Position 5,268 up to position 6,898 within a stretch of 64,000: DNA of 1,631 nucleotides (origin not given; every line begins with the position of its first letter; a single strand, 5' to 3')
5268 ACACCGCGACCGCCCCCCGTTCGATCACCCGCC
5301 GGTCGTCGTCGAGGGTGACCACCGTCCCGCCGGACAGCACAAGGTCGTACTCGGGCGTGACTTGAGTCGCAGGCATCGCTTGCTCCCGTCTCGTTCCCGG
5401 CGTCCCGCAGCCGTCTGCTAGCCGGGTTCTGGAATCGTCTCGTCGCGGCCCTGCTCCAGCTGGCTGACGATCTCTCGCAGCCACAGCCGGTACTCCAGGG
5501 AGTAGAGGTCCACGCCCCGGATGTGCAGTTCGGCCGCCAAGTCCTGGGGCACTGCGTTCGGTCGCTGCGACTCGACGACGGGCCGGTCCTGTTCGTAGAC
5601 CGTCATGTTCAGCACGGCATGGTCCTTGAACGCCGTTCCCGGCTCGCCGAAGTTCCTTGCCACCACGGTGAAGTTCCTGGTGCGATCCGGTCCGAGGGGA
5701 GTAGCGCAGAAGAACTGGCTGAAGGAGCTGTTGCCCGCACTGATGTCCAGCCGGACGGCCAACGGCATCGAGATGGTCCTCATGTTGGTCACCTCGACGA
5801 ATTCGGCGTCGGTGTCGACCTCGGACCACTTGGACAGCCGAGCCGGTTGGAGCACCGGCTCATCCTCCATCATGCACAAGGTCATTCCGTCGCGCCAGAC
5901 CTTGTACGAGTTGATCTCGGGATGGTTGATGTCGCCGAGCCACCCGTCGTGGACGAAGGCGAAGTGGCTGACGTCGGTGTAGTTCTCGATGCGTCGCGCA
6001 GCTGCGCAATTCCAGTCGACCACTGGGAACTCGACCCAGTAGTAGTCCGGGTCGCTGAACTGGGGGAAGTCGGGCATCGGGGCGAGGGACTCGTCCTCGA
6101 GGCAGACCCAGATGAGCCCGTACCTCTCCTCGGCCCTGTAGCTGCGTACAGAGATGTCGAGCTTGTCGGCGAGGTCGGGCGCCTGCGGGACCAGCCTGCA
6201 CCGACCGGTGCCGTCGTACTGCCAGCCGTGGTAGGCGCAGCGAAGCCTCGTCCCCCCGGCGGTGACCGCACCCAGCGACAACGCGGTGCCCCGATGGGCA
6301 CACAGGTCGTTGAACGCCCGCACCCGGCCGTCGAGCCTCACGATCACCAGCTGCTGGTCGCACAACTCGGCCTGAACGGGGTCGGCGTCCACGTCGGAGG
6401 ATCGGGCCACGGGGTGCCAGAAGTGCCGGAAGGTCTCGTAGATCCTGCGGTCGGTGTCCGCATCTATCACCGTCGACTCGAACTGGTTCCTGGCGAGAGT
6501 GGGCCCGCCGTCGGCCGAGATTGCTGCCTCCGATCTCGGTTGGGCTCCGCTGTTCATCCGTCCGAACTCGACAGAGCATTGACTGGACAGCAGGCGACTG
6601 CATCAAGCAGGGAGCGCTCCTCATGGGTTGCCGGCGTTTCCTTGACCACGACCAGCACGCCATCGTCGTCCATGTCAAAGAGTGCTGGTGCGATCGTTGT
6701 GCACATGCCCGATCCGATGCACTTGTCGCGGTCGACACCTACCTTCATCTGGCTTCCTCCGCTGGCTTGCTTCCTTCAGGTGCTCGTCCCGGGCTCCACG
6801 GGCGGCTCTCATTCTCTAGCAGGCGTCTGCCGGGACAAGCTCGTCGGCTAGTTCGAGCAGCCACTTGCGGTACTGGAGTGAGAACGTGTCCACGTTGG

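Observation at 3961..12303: Three paralogous Rieske oxygenases with duplicated ferredoxin modules, a GcvT-like folate protein and a nucleobase-type deaminase: candidate oxidative demethylation pathway of unknown substrate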

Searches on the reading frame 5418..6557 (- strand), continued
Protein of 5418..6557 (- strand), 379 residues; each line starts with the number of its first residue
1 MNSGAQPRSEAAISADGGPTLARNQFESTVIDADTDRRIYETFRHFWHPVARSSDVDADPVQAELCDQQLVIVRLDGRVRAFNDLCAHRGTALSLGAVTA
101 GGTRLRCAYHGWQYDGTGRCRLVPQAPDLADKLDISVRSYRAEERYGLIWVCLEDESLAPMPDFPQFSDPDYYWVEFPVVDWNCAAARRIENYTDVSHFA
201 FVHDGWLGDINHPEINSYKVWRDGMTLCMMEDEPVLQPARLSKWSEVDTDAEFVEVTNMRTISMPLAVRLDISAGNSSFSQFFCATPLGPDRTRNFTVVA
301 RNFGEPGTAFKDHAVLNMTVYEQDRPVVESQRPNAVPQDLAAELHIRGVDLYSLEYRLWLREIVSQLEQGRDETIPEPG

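Call 33: search_protein_families(library=pfam, proteins=[L015:4-1242:+, L015:2415-3875:+, L015:5438-6751:+, L015:6961-8163:+, L015:10320-10754:-, L015:12479-13450:+, L015:13511-14122:+, L015:14419-15591:+, L015:15835-17169:+, L015:16615-17397:-], max_evalue=0.0001)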
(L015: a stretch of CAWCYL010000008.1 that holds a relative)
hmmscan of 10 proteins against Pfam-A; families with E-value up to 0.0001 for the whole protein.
L015:4-1242:+ (412 aa): 2 families
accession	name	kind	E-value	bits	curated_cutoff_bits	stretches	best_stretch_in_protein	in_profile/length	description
PF01979.26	Amidohydro_1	-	8.4e-65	219.7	25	1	2-362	8-345/345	Amidohydrolase family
PF07969.17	Amidohydro_3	-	6.9e-24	85.6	29.7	1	146-363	260-472/472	Amidohydrolase family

L015:2415-3875:+ (486 aa): 2 families
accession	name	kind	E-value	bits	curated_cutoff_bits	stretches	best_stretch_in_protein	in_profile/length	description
PF01979.26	Amidohydro_1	-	1.9e-35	123.2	25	1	54-404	1-326/345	Amidohydrolase family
PF07969.17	Amidohydro_3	-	3.9e-11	43.5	29.7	1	210-426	264-471/472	Amidohydrolase family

L015:5438-6751:+ (437 aa): 3 families
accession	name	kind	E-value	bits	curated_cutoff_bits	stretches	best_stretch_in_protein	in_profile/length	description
PF07992.20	Pyr_redox_2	-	2.8e-56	191.5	26.1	1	29-324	2-291/291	Pyridine nucleotide-disulphide oxidoreductase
PF14759.12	Reductase_C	-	1.2e-13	51.8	25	1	345-418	1-70/85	Reductase C-terminal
PF00070.33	Pyr_redox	-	1.3e-13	51.7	22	1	170-249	1-81/82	Pyridine nucleotide-disulphide oxidoreductase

L015:6961-8163:+ (400 aa): 2 families
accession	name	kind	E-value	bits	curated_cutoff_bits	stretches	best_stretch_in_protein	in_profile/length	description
PF08240.17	ADH_N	-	2.5e-21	76.3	23.5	1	39-150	3-98/104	Alcohol dehydrogenase GroES-like domain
PF00107.32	ADH_zinc_N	-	6.7e-09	36.2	31.8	1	201-272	1-68/129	Zinc-binding dehydrogenase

L015:10320-10754:- (144 aa): 0 families

L015:12479-13450:+ (323 aa): 2 families
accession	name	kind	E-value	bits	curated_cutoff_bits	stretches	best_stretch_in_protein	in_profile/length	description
PF03466.25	LysR_substrate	-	4.8e-29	101.7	28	1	101-295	8-207/209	LysR substrate binding domain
PF00126.33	HTH_1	-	3.9e-22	78.4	26.6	1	12-70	2-60/60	Bacterial regulatory helix-turn-helix protein, lysR family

L015:13511-14122:+ (203 aa): 0 families

L015:14419-15591:+ (390 aa): 5 families
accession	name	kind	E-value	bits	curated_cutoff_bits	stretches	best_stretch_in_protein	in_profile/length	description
PF08275.17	DNAG_N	-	8.8e-31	107.1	26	1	43-160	11-126/128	DNA primase catalytic core, N-terminal domain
PF13155.12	Toprim_2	-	1.3e-11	45.2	22.1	1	172-263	1-88/88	Toprim-like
PF13662.12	Toprim_4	-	2.8e-07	31.1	25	1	172-250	4-83/85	Toprim domain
PF13362.12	Toprim_3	-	3.2e-06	27.9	27.2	1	172-265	3-91/95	Toprim domain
PF01751.28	Toprim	-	7.1e-05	23.3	23.1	0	172-249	3-92/96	Toprim domain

L015:15835-17169:+ (444 aa): 3 families
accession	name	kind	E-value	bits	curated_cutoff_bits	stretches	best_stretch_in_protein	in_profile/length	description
PF00589.27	Phage_integrase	-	2.5e-13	50.6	27.1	1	191-370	2-170/172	Phage integrase family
PF22022.2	Phage_int_M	-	4.6e-05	24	27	1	87-177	1-91/96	Phage integrase central domain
PF13102.12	Phage_int_SAM_5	-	5e-05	24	22.3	1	87-175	2-92/98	Phage integrase SAM-like domain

L015:16615-17397:- (260 aa): 0 families

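Call 35: search_protein_families(library=ncbifam, proteins=[L015:6961-8163:+, L015:4-1242:+, L015:2415-3875:+], max_evalue=1e-10)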
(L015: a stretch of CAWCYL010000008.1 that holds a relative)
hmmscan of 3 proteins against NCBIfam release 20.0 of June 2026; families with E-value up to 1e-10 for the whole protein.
L015:6961-8163:+ (400 aa): 14 families
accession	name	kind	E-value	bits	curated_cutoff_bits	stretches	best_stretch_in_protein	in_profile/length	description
TIGR02819.1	fdhA_non_GSH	equivalog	2.5e-210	698.1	636.95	1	8-398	2-396/397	formaldehyde dehydrogenase, glutathione-independent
NF003808.0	PRK05396.1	equivalog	3.5e-28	98.4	380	1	38-268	25-241/341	L-threonine 3-dehydrogenase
NF041097.1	keto_inos_dh_IolM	equivalog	1.2e-26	93.3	450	1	36-272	51-292/389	scyllo-inosose 3-dehydrogenase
TIGR00692.1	tdh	equivalog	1.4e-25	90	458.35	1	38-269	23-240/340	L-threonine 3-dehydrogenase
TIGR03366.1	HpnZ_proposed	hypoth_equivalog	9e-23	80.9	328.1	1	41-270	8-233/315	putative phosphonate catabolism associated alcohol dehydrogenase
TIGR03989.1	Rxyl_3153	subfamily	8.2e-21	74.7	440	1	38-268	26-263/370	NDMA-dependent alcohol dehydrogenase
TIGR03451.1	mycoS_dep_FDH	equivalog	2.7e-20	72.5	512.9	1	39-270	27-256/358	S-(hydroxymethyl)mycothiol dehydrogenase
NF007375.0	PRK09880.1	equivalog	3.2e-19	68.9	469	1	38-275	27-246/344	L-idonate 5-dehydrogenase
NF007642.0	PRK10309.1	equivalog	1.2e-18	67.4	550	1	10-242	2-212/347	galactitol-1-phosphate 5-dehydrogenase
TIGR02818.1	adh_III_F_hyde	equivalog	1.5e-15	57.1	543.95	1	40-268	28-264/368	S-(hydroxymethyl)glutathione dehydrogenase/class III alcohol dehydrogenase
TIGR03201.1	dearomat_had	equivalog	2.1e-15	56.7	338.65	1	39-237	24-212/349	6-hydroxycyclohex-1-ene-1-carbonyl-CoA dehydrogenase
NF007489.0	PRK10083.1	equivalog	3.7e-15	55.7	376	1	11-252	3-223/339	Zn-dependent oxidoreductase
NF006940.0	PRK09422.1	equivalog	4.6e-12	45.6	344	1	41-243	27-214/338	alcohol dehydrogenase AdhP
NF010344.0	PRK13771.1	subfamily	6.4e-11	41.8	349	0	38-220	25-193/334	putative alcohol dehydrogenase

L015:4-1242:+ (412 aa): 23 families
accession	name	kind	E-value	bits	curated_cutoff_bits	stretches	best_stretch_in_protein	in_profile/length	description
NF005557.0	PRK07228.1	equivalog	1.8e-107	359.8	522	1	2-393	60-443/445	5'-deoxyadenosine deaminase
NF004701.0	PRK06038.1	equivalog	2.2e-93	313.4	609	1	1-387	60-426/432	N-ethylammeline chlorohydrolase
NF006549.0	PRK09045.1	equivalog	8.5e-87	291.6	540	1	1-383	70-435/444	TRZ/ATZ family hydrolase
NF006252.0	PRK08393.1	equivalog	1.9e-81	274.3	617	1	1-382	57-418/424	N-ethylammeline chlorohydrolase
NF006055.0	PRK08203.1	equivalog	1.7e-69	234.6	532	1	1-390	65-453/455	8-oxoguanine deaminase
NF012037.0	PRK15493.1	equivalog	1.2e-65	222.1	779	1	1-382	62-428/435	bifunctional S-methyl-5'-thioadenosine deaminase/S-adenosylhomocysteine deaminase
NF009059.0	PRK12393.1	equivalog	3.8e-57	194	543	1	1-385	65-453/460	amidohydrolase family protein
NF005211.0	PRK06687.1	equivalog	4.3e-57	193.8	703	1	2-372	62-418/419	TRZ/ATZ family protein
NF004995.0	PRK06380.1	subfamily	1.1e-55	189.4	567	1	1-376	57-412/418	metal-dependent hydrolase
NF006056.0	PRK08204.1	subfamily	5.1e-52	177.1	391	1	2-391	62-444/449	hypothetical protein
NF004801.0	PRK06151.1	subfamily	5.4e-51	173.9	416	1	35-387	100-462/491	chlorohydrolase family protein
TIGR02967.1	guan_deamin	equivalog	1.8e-41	142.5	375.4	1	2-331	49-365/401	guanine deaminase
NF006679.0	PRK09228.1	subfamily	6.6e-39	133.9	351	1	2-330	74-389/433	guanine deaminase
NF005540.0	PRK07203.1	equivalog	2.9e-36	125.1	444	1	2-390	63-441/444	putative aminohydrolase SsnA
TIGR03314.1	Se_ssnA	subfamily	5.9e-34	117.7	455.5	1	2-390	62-440/441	putative selenium metabolism protein SsnA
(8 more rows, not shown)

L015:2415-3875:+ (486 aa): 19 families
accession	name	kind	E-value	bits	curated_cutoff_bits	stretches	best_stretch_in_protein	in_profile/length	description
NF004801.0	PRK06151.1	subfamily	3.5e-97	326.3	416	1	8-477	9-488/491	chlorohydrolase family protein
NF006055.0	PRK08203.1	equivalog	1.3e-48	165.7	532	1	188-453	198-452/455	8-oxoguanine deaminase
NF005557.0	PRK07228.1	equivalog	2.1e-46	158.6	522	1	8-448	7-434/445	5'-deoxyadenosine deaminase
NF006252.0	PRK08393.1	equivalog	4.6e-46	157.7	617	1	24-449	21-421/424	N-ethylammeline chlorohydrolase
NF004701.0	PRK06038.1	equivalog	4.2e-38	131.2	609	1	3-448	5-423/432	N-ethylammeline chlorohydrolase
NF009059.0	PRK12393.1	equivalog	1.6e-35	122.7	543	1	4-451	8-455/460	amidohydrolase family protein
NF006549.0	PRK09045.1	equivalog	1.4e-34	119.5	540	1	11-443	17-431/444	TRZ/ATZ family hydrolase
NF004995.0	PRK06380.1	subfamily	1.3e-32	113.4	567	1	12-441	11-413/418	metal-dependent hydrolase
NF006056.0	PRK08204.1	subfamily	1.4e-31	109.8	391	2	192-454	186-443/449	hypothetical protein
NF005540.0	PRK07203.1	equivalog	4.2e-28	98.2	444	1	10-455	8-442/444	putative aminohydrolase SsnA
NF006681.0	PRK09229.1-2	equivalog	3.4e-27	95.3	362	1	199-436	206-434/451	formimidoylglutamate deiminase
TIGR03314.1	Se_ssnA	subfamily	6e-27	94.6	455.5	1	10-454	7-440/441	putative selenium metabolism protein SsnA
TIGR02967.1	guan_deamin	equivalog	7e-26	91.1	375.4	1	43-392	31-363/401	guanine deaminase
NF006679.0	PRK09228.1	subfamily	1.8e-24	86.3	351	1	26-392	34-388/433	guanine deaminase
NF012037.0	PRK15493.1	equivalog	1.1e-23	83.8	779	1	176-440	166-422/435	bifunctional S-methyl-5'-thioadenosine deaminase/S-adenosylhomocysteine deaminase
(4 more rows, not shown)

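Call 54: search_dna_similar(query=window:5418-6557:-, collection=plasmids, mode=protein, max_evalue=1e-20, max_rows=25)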
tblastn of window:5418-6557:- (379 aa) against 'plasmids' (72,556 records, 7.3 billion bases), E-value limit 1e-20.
Records with a match: 112; places in all: 127; records where one place covers at least 80% of the query: 110.
Best place of each record, by identity: <60% 112.
By first word of the organism name: Acinetobacter 44; Pantoea 13; Mycetohabitans 9; Pseudomonas 7; Klebsiella 7; Paraburkholderia 4; Rhizobium 4; Leptolyngbya 4; Komagataeibacter 3; Novosphingobium 3; and 12 more.
By predicted mobility (MOB-suite, as given by PLSDB): non-mobilizable 52; conjugative 38; mobilizable 22.
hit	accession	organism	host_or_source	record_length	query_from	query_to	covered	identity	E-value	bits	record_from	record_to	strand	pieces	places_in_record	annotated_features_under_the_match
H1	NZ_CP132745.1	Mycetohabitans endofungorum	-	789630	34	363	87%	38.0%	2e-46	176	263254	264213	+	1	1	aromatic ring-hydroxylating dioxygenase subunit alpha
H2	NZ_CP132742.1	Mycetohabitans endofungorum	Rhizopus microsporus,culture isolated ...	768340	34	361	87%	37.9%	2e-45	174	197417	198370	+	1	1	aromatic ring-hydroxylating dioxygenase subunit alpha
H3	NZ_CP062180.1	Mycetohabitans endofungorum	Rhizopus microsporus,bacterial ...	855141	34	361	87%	37.9%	2e-45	174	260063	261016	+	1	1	aromatic ring-hydroxylating dioxygenase subunit alpha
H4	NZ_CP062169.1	Mycetohabitans endofungorum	Rhizopus microsporus,bacterial ...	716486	34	363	87%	37.4%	2e-46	177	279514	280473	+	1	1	aromatic ring-hydroxylating dioxygenase subunit alpha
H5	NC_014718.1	Mycetohabitans rhizoxinica HKI 454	-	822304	34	363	87%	37.2%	3e-46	176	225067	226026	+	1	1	aromatic ring-hydroxylating dioxygenase subunit alpha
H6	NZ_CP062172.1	Mycetohabitans rhizoxinica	Rhizopus microsporus,bacterial ...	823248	34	363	87%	37.2%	3e-46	176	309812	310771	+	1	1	aromatic ring-hydroxylating dioxygenase subunit alpha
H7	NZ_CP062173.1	Mycetohabitans rhizoxinica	Rhizopus microsporus,bacterial ...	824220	34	363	87%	37.2%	3e-46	176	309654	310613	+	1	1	aromatic ring-hydroxylating dioxygenase subunit alpha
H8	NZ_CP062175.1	Mycetohabitans rhizoxinica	Rhizopus microsporus,bacterial culture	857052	34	363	87%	37.2%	3e-46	176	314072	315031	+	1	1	aromatic ring-hydroxylating dioxygenase subunit alpha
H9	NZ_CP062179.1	Mycetohabitans endofungorum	Rhizopus microsporus,bacterial ...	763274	34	363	87%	36.5%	9e-45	172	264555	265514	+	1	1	aromatic ring-hydroxylating dioxygenase subunit alpha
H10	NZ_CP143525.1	Pseudomonas putida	culture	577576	41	370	87%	35.6%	7e-48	181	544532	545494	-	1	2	aromatic ring-hydroxylating dioxygenase subunit alpha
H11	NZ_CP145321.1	Rhodococcus ruber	-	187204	40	362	85%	36.0%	9e-49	184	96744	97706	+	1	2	aromatic ring-hydroxylating dioxygenase subunit alpha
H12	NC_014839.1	Pantoea sp. At-9b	-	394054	43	370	87%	35.1%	1e-50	189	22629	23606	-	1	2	aromatic ring-hydroxylating dioxygenase subunit alpha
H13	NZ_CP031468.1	Paraburkholderia caffeinilytica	mix culture,tea plantation soil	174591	41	370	87%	34.7%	5e-45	173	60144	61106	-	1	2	aromatic ring-hydroxylating dioxygenase subunit alpha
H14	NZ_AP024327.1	Caballeronia sp. NK8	-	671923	11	363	93%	32.3%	4e-40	159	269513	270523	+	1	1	aromatic ring-hydroxylating dioxygenase subunit alpha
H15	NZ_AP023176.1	Paraburkholderia largidicola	Physopelta gutta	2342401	10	363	93%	32.1%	9e-45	172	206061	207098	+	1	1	none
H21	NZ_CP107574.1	Pantoea dispersa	Spermacoce stricta,Pure ...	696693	47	363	84%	35.4%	3e-47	179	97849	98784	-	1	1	hpxD: molybdenum cofactor-independent xanthine hydroxylase subunit HpxD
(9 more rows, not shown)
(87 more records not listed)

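Call 55: get_annotated_region(hit=H21, flank=6000)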
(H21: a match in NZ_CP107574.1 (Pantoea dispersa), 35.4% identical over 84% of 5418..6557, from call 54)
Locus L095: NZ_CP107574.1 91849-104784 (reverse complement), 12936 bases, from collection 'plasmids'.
description: Pantoea dispersa strain JL.02bL plasmid pJL.02bL, complete sequence
organism: Pantoea dispersa (NCBI taxid 59814)
taxonomy: Bacteria; Pseudomonadota; Gammaproteobacteria; Enterobacterales; Erwiniaceae; Pantoea; Pantoea dispersa
host: -; source: Spermacoce stricta,Pure isolate,rhizosphere; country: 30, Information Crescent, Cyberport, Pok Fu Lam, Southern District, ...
typing (MOB-suite, as given by PLSDB): non-mobilizable; replicon rep_cluster_1232
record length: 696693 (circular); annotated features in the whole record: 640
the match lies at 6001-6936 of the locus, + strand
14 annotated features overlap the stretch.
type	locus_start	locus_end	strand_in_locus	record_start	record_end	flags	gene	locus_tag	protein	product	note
CDS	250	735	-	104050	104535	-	-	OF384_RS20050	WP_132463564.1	MarR family winged helix-turn-helix transcriptional regulator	GO:0006355 - regulation of DNA-templated transcription [Evidence IEA]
CDS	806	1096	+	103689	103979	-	-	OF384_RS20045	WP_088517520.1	DUF1330 domain-containing protein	-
CDS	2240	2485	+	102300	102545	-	-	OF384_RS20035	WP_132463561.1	ParD-like family protein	-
CDS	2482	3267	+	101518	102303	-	map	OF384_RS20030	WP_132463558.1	type I methionyl aminopeptidase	GO:0036211 - protein modification process [Evidence IEA]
CDS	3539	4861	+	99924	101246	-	-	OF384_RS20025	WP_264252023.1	MFS transporter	GO:0055085 - transmembrane transport [Evidence IEA]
CDS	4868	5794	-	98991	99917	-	-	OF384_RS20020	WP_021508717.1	LysR family transcriptional regulator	GO:0006355 - regulation of DNA-templated transcription [Evidence IEA]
CDS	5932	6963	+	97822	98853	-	hpxD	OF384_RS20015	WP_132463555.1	molybdenum cofactor-independent xanthine hydroxylase subunit HpxD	-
CDS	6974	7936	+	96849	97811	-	-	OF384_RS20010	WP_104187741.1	PDR/VanB family oxidoreductase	-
CDS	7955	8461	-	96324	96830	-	-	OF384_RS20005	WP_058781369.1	DUF892 family protein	-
CDS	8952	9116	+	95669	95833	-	-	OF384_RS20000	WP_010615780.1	general stress protein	GO:0006950 - response to stress [Evidence IEA]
CDS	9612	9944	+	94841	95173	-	-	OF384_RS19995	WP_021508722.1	four-helix bundle copper-binding protein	-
CDS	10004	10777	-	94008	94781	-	-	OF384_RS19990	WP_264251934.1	SDR family oxidoreductase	-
CDS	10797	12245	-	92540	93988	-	-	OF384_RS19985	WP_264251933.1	acyl-CoA reductase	GO:0008218 - bioluminescence [Evidence IEA]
CDS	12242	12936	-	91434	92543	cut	-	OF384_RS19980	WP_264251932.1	long-chain fatty acid--CoA ligase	-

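Call 56: get_annotated_region(hit=H11, flank=8000)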
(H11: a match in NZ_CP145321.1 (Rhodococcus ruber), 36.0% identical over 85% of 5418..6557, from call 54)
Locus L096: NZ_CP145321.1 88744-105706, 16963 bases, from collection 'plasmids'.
description: Rhodococcus ruber strain MSA14 plasmid pmega_2, complete sequence
organism: Rhodococcus ruber (NCBI taxid 1830)
taxonomy: Bacteria; Actinomycetota; Actinomycetes; Mycobacteriales; Nocardiaceae; Rhodococcus; Rhodococcus ruber
host: -; source: -; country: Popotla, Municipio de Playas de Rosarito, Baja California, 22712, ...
typing (MOB-suite, as given by PLSDB): conjugative; relaxase MOBF,MOBF; mating-pair formation MPF_T
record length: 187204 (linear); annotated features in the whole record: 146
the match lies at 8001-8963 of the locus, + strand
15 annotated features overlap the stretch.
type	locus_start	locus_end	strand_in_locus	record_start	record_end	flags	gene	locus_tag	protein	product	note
CDS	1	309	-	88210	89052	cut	fdhD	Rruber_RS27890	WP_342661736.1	formate dehydrogenase accessory sulfurtransferase FdhD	-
CDS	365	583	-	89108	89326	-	-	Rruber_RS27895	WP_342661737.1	formate dehydrogenase subunit delta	-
CDS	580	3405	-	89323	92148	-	fdhF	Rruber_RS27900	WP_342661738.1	formate dehydrogenase subunit alpha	GO:0015942 - formate metabolic process [Evidence IEA]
CDS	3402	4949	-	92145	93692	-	-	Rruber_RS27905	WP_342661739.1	NADH-ubiquinone oxidoreductase-F iron-sulfur binding region domain-containing protein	-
CDS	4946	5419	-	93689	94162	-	-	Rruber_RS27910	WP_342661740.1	NAD(P)H-dependent oxidoreductase subunit E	-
CDS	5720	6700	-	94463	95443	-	-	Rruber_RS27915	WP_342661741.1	aldo/keto reductase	-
CDS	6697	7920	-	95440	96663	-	-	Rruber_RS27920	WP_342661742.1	DUF1116 domain-containing protein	-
CDS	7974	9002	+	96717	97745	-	-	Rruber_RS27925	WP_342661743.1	aromatic ring-hydroxylating dioxygenase subunit alpha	-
CDS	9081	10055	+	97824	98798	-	-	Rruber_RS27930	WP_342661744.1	PDR/VanB family oxidoreductase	-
CDS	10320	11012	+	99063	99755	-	-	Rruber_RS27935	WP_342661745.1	GntR family transcriptional regulator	-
CDS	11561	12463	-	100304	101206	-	-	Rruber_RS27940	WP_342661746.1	LysR family transcriptional regulator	-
CDS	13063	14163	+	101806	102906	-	-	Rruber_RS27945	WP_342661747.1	carbon-nitrogen hydrolase family protein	-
CDS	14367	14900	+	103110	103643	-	-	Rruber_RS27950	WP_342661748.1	MarR family transcriptional regulator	-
CDS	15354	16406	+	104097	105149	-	-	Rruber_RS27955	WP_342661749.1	aromatic ring-hydroxylating dioxygenase subunit alpha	-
CDS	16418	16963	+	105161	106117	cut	-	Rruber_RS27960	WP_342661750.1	PDR/VanB family oxidoreductase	-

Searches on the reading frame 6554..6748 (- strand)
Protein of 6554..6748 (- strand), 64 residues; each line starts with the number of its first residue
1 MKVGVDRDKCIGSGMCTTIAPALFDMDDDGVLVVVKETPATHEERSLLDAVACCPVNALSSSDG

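Call 6: search_protein_families(library=pfam, proteins=[window:6554-6748:-], max_evalue=0.01)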
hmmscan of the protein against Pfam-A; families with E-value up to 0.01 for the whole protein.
window:6554-6748:- (64 aa): 4 families
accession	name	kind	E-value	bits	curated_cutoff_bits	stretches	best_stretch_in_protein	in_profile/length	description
PF13370.11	Fer4_13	-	1.6e-15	58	24.5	1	5-59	1-56/58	4Fe-4S single cluster domain of Ferredoxin I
PF13459.11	Fer4_15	-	8.3e-11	42.9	22.4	1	3-59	1-64/66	4Fe-4S single cluster domain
PF06902.16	Fer4_19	-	6.7e-05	23.3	24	1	2-61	7-61/64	Divergent 4Fe-4S mono-cluster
PF12837.12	Fer4_6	-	0.0022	18.3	25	1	2-18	1-17/24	4Fe-4S binding domain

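Call 7: search_protein_families(library=ncbifam, proteins=[window:6554-6748:-], max_evalue=0.01)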
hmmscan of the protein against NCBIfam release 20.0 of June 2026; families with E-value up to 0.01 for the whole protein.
window:6554-6748:- (64 aa): 3 families
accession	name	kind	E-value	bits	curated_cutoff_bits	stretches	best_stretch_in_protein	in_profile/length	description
NF040864.1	HgcB_ferredoxin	equivalog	0.0015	18.3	99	1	5-61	11-63/93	mercury methylation ferredoxin HgcB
NF006221.0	PRK08348.1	subfamily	0.0037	16.9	124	1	3-23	39-59/136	NADH-plastoquinone oxidoreductase subunit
NF058577.1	FdxA_fam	equivalog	0.0055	16.9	65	0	4-21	32-49/52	4Fe-4S ferredoxin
